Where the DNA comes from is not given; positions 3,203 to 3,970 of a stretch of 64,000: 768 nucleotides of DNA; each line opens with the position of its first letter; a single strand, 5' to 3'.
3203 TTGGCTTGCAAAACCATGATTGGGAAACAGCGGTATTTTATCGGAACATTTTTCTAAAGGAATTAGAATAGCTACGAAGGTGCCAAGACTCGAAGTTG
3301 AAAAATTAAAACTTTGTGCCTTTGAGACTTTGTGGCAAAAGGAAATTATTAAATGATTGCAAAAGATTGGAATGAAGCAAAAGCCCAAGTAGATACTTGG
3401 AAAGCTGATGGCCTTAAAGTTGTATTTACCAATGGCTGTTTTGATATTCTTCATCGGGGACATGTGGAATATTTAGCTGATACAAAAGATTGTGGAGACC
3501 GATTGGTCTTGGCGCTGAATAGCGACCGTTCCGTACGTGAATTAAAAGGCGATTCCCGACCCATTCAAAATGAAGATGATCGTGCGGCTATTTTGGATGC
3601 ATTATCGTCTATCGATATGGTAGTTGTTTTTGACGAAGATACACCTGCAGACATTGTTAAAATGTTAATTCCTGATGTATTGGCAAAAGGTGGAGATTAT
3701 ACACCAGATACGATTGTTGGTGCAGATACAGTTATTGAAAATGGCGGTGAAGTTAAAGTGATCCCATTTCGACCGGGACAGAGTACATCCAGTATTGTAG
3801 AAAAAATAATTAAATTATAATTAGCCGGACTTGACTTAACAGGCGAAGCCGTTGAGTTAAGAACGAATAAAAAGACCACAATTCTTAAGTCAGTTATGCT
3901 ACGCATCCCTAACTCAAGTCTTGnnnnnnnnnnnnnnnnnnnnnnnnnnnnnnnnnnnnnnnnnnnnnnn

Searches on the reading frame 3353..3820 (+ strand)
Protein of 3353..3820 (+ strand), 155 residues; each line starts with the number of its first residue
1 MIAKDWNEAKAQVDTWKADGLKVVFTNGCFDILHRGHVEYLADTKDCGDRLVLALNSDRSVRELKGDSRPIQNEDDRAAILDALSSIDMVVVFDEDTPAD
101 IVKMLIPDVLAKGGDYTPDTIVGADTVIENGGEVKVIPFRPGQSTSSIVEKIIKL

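Call 5: search_protein_families(library=pfam, proteins=[window:3353-3820:+], max_evalue=0.001)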
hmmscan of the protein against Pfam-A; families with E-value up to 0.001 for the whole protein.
window:3353-3820:+ (155 aa): 1 family
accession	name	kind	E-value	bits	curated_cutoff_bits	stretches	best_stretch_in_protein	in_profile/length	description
PF01467.32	CTP_transf_like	-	1.1e-15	58.4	21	1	25-134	1-108/133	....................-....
